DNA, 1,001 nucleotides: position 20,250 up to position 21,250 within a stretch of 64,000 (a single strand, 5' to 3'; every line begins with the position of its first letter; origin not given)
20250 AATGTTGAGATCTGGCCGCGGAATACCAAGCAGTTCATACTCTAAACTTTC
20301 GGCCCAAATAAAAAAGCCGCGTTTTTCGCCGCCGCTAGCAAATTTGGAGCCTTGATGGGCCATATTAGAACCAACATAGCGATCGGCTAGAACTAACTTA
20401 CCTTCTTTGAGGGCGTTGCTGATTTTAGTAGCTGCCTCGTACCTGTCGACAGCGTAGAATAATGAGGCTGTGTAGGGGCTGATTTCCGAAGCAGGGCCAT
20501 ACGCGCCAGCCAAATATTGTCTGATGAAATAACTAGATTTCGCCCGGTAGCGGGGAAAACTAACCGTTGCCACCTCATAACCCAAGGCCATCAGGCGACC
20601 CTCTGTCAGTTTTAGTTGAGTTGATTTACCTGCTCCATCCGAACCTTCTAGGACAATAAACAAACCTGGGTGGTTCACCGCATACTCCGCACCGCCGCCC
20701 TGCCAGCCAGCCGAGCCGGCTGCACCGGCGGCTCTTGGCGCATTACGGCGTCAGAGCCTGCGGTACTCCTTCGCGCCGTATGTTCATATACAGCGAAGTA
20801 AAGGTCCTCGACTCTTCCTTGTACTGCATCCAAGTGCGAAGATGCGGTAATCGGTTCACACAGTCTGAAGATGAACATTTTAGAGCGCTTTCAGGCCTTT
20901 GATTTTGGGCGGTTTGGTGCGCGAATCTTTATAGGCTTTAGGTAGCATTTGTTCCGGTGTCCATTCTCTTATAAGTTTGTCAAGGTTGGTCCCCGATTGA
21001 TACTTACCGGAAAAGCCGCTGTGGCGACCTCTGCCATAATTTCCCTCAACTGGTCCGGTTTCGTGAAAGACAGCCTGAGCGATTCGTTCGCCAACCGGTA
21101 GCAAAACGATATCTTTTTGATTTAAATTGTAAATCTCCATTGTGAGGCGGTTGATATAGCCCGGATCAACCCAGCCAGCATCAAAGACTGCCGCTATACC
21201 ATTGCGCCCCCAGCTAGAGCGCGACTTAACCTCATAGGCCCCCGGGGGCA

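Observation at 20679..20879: GC-rich (~60-65%), hairpin-dense 200-nt island between tmk and dcd in a ~43% GC genome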

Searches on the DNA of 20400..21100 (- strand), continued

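Call 67: search_with_rna_model(model_id=R1, sources=[L165, L166, L167, L168, L169, L170], max_evalue=1)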
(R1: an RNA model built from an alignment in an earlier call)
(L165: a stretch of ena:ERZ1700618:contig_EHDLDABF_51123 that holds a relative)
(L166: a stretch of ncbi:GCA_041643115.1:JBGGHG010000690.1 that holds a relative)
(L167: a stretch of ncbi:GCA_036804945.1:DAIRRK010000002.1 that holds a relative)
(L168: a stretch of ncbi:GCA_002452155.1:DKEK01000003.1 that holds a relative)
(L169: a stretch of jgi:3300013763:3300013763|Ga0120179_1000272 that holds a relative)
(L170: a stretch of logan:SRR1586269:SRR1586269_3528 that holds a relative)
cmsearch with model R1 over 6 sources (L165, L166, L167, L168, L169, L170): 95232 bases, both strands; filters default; matches with E-value up to 1: 1.
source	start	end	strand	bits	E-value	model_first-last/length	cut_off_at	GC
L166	11612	11768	-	113.3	6.7e-20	1-154/154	no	0.6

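Call 73: search_with_rna_model(model_id=R1, sources=[L171, L172, L173], max_evalue=1)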
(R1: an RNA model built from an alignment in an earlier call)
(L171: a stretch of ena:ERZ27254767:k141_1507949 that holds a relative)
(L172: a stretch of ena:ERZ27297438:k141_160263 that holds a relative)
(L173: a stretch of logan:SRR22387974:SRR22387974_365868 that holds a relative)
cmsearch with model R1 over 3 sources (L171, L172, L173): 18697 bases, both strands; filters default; matches with E-value up to 1: 2.
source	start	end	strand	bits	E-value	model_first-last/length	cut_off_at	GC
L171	2318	2475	+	109.8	6.2e-20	1-154/154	no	0.55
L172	2515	2671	+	92.4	1.4e-16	1-154/154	no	0.6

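Call 75: search_with_rna_model(model_id=R1, sources=[window, L162, L163, L166, L171, L172], max_evalue=0.00001, make_alignment=true)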
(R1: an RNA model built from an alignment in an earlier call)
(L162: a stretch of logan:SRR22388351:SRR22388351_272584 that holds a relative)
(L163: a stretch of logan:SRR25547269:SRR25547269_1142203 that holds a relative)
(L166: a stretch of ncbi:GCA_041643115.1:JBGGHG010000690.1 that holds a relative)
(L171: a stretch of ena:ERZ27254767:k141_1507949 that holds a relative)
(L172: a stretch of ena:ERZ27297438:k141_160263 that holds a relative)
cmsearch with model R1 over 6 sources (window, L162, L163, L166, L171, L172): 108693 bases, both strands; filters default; matches with E-value up to 0.00001: 9.
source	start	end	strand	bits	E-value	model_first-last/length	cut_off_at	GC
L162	6032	6185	+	178.8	1.9e-32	1-154/154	no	0.64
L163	674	827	+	175.4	8.8e-32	1-154/154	no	0.64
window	20685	20841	-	166.8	3.9e-30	1-154/154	no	0.62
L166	11612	11768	-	113.3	7.7e-20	1-154/154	no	0.6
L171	2318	2475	+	109.8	3.6e-19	1-154/154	no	0.55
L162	1358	1514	-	104.1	4.5e-18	1-154/154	no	0.56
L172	2515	2671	+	92.4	8.1e-16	1-154/154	no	0.6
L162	7941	8099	+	92.1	9.3e-16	1-154/154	no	0.58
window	1029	1151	+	73.8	3e-12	1-154/154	no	0.42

Alignment A5: 9 matches aligned to the model, 176 columns, each read 5' to 3' on its own strand. Consensus structure (alignment columns), stored with it:
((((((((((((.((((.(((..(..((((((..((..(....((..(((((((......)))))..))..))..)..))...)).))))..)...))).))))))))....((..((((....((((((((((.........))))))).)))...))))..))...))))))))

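Call 76: build_rna_model(alignment_id=A5)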
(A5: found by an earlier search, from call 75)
Model R2 built from alignment A5 (9 sequences, 176 columns); structure: stored with the alignment.
model positions 154; base pairs 54; branch points 1; effective number of sequences 1.17; information 0.589 bits per position. Calibrated on 0.2 Mb of random sequence (short: E-values are rough).
structure used (alignment columns):
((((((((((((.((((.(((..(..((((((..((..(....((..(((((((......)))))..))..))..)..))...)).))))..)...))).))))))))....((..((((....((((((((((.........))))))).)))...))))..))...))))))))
